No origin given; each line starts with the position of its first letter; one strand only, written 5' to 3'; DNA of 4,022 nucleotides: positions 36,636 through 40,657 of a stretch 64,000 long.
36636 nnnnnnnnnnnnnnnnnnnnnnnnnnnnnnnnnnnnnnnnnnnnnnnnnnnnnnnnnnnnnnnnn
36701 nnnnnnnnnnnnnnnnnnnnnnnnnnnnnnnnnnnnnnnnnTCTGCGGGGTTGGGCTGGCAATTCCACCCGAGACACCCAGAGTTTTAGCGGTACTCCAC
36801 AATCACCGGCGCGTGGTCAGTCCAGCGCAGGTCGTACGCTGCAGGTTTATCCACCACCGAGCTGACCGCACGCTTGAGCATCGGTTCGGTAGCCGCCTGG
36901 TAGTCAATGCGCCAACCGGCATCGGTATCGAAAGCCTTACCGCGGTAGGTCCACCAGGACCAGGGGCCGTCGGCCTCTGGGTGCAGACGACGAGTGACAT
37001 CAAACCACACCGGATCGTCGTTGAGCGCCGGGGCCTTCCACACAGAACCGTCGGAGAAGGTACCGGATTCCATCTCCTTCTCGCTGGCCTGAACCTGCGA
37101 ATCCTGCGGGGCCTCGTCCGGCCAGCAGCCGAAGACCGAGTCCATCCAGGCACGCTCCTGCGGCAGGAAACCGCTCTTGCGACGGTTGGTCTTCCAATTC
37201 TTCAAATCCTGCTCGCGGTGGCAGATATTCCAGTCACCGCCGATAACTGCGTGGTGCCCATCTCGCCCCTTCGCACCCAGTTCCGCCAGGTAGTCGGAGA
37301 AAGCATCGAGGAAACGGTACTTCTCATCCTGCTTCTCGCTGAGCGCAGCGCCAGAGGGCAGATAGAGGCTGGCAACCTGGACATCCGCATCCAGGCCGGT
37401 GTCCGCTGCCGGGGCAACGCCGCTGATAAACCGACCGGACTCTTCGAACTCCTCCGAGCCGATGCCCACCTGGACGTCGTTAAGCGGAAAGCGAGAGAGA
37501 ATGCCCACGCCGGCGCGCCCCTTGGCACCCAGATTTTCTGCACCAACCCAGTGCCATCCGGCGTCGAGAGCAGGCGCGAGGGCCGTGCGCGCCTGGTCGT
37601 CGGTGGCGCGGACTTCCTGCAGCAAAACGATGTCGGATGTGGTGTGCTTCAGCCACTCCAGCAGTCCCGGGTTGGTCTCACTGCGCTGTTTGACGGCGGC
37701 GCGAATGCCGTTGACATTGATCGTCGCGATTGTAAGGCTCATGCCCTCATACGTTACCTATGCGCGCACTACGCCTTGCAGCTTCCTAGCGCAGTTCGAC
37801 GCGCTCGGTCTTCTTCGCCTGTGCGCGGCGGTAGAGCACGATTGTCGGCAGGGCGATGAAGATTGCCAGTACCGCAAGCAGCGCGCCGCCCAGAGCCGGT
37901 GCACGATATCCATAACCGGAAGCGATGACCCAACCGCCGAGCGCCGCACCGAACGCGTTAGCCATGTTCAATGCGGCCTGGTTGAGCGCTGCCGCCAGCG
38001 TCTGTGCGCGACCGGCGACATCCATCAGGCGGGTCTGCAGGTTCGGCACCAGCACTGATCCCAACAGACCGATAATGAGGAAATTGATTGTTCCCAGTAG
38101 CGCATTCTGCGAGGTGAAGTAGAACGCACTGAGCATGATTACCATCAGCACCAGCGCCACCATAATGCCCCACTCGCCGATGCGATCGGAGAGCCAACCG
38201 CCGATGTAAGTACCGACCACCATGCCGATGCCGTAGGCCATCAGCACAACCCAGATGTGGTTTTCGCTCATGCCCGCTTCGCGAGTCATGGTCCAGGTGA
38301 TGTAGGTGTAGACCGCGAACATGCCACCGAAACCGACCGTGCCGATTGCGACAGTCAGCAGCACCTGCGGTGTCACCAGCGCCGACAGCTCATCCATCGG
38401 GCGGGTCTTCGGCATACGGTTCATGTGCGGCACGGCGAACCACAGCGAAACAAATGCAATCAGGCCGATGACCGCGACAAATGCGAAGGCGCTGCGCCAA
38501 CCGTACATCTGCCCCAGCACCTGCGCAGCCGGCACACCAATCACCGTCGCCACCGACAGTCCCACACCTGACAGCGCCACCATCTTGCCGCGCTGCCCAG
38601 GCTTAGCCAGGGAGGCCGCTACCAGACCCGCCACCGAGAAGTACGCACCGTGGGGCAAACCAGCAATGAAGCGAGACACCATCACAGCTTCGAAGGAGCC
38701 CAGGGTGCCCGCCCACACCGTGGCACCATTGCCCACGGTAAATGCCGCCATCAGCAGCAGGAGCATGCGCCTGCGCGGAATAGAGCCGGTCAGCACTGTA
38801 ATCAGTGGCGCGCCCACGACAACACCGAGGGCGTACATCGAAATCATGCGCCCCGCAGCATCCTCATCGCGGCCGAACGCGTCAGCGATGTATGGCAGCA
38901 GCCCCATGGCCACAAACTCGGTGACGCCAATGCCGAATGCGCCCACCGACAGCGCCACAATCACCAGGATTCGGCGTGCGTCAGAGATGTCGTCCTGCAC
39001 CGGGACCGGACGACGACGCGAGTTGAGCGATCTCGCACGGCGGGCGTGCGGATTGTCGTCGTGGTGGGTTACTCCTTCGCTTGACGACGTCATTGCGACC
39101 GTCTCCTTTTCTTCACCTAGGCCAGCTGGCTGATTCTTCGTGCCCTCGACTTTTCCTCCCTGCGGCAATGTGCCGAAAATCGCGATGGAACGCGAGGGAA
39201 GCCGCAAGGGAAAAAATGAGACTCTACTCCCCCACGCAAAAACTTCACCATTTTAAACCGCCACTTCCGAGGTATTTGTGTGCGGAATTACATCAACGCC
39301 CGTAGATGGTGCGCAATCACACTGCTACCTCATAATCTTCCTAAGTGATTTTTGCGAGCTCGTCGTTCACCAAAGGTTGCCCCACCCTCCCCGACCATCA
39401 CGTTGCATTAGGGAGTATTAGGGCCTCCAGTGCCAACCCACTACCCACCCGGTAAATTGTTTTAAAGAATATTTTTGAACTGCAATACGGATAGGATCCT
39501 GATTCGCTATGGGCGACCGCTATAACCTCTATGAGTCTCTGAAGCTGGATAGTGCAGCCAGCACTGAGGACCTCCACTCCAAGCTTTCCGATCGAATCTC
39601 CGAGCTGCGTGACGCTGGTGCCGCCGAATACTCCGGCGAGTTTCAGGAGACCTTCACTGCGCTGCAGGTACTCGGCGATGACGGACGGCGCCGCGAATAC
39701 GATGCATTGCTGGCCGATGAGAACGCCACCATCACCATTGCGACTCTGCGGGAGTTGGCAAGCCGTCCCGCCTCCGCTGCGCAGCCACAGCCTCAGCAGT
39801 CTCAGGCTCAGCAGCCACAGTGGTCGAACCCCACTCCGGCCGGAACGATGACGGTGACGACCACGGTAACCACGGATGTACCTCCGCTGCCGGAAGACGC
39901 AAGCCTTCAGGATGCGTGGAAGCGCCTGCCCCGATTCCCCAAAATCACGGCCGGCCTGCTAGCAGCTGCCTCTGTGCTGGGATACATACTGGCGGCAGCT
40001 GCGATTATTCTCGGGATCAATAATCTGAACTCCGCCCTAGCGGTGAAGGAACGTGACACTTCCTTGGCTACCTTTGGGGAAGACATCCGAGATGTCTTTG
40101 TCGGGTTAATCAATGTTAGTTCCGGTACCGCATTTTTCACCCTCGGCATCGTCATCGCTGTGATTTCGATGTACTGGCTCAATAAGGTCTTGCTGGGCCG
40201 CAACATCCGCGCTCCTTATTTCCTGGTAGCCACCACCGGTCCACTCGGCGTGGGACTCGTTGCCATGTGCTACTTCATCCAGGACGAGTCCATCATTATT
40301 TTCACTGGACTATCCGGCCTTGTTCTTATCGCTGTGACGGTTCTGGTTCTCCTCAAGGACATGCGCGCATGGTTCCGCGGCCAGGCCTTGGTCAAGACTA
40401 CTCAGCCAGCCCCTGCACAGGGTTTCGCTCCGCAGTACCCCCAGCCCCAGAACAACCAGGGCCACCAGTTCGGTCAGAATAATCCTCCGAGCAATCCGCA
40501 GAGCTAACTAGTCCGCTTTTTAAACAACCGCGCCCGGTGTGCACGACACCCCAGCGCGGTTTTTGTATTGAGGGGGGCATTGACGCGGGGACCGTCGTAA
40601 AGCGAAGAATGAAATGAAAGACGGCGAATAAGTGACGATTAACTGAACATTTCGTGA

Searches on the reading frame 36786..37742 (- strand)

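Call 3: search_protein_families(library=pfam, proteins=[window:36786-37742:-], max_evalue=1)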
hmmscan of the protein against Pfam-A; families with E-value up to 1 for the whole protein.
window:36786-37742:- (318 aa): 1 family
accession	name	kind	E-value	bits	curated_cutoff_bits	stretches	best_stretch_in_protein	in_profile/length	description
PF03372.29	Exo_endo_phos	-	2.9e-22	79.9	24.5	1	6-310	1-225/225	Endonuclease/Exonuclease/phosphatase family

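Call 4: search_protein_families(library=ncbifam, proteins=[window:36786-37742:-], max_evalue=1)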
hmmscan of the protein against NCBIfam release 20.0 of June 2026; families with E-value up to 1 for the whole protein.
window:36786-37742:- (318 aa): 4 families
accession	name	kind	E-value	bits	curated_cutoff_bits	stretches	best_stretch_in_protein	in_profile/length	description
TIGR00633.1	xth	equivalog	9.7e-52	176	99.05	2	4-204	2-183/255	exodeoxyribonuclease III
TIGR00195.1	exoDNase_III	equivalog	1.5e-47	162.4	182.55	2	4-204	2-180/254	exodeoxyribonuclease III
NF008733.0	PRK11756.1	equivalog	5.8e-28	97.8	280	2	5-204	3-192/269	exodeoxyribonuclease III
NF010489.0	PRK13911.1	equivalog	1.6e-18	67.4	503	2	6-201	4-175/250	exodeoxyribonuclease III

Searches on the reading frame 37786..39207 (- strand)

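Call 3: search_protein_families(library=pfam, proteins=[window:37786-39207:-], max_evalue=1)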
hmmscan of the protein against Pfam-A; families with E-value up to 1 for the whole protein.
window:37786-39207:- (473 aa): 5 families
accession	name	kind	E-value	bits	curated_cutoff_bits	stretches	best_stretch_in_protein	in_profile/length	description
PF07690.21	MFS_1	-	8e-55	186.6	33.4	2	86-399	1-324/347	Major Facilitator Superfamily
PF00083.30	Sugar_tr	-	1.4e-08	34.5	22.3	1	118-257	48-190/452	Sugar (and other) transporter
PF06779.20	MFS_4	-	6.3e-08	32.8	26.3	1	91-452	3-363/364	Uncharacterised MFS-type transporter YbfB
PF13347.12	MFS_2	-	0.00092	18.3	27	2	91-191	234-333/427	MFS/sugar transport protein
PF19506.4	DUF6040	-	0.28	11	23.4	0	284-364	149-218/233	Family of unknown function (DUF6040)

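Call 4: search_protein_families(library=ncbifam, proteins=[window:37786-39207:-], max_evalue=1)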
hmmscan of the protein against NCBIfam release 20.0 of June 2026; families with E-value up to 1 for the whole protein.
window:37786-39207:- (473 aa): 28 families (the best 25 are shown)
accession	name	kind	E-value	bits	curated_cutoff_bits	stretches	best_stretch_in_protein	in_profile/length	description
NF033135.1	cmx_cmrA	equivalog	7.9e-74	249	400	1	82-452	4-373/374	Cmx/CmrA family chloramphenicol efflux MFS transporter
NF007498.0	PRK10091.1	equivalog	4e-70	236.7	499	1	82-467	4-383/390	MFS transporter AraJ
NF012199.0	cml_V_MFS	exception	8e-51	173.2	830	1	82-461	4-382/412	chloramphenicol efflux MFS transporter CmlV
NF002921.0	PRK03545.1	equivalog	2.5e-48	165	401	1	75-464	7-392/396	sugar transporter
NF000510.1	efflux_Cmx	exception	2.7e-37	128.9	800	1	85-466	7-386/391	chloramphenicol efflux MFS transporter Cmx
TIGR00880.1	2_A_01_02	superfamily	3.4e-26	92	131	2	120-260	2-139/141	multidrug resistance protein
NF007578.0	PRK10213.1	equivalog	7.6e-21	74.7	584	1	84-452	25-388/396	purine ribonucleoside efflux pump NepI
TIGR00895.1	2A0115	subfamily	1.7e-16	60.2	418.55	2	78-261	13-194/398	aromatic acid/H+ symport family MFS transporter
TIGR00711.1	efflux_EmrB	subfamily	1.5e-15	56.9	230.2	2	80-279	1-196/485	DHA2 family efflux MFS transporter permease subunit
NF038077.1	MFS_export_MxcK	equivalog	2.8e-12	46.4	525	1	88-451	18-383/405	myxochelin export MFS transporter MxcK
TIGR00893.1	2A0114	subfamily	1.6e-10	40.5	395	2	106-268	19-178/399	D-galactonate transporter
TIGR00883.1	2A0106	subfamily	1.2e-09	37.7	443.45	1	175-447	99-398/400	metabolite/H+ symporter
NF008586.0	PRK11551.1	equivalog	1.7e-08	33.8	410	1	105-398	39-333/406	3-(3-hydroxy-phenyl)propionate transporter MhpT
NF053813.1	MFS_TcaB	equivalog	3.3e-08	32.7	475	1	80-358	6-287/396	putative multidrug effflux MFS transporter TcaB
NF053517.1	HbztTptrPcaK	equivalog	4.9e-08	32.4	770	2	298-470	36-211/437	4-hydroxybenzoate transporter PcaK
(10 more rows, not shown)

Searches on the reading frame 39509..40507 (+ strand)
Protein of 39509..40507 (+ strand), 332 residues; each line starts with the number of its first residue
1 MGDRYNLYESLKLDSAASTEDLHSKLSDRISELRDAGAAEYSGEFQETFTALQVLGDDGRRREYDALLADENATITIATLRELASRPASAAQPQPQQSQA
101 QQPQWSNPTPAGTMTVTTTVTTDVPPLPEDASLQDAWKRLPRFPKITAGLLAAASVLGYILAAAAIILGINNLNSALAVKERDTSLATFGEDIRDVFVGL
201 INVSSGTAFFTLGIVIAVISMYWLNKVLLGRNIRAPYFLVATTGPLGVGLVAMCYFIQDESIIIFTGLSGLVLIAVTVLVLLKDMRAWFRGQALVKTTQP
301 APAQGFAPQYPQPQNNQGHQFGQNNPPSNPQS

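Call 3: search_protein_families(library=pfam, proteins=[window:39509-40507:+], max_evalue=1)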
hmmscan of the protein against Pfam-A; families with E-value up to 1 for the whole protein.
window:39509-40507:+ (332 aa): 1 family
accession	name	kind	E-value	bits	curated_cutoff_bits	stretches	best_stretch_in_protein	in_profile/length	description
PF00226.36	DnaJ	-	0.0039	17.7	27.8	1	6-65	1-63/63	DnaJ domain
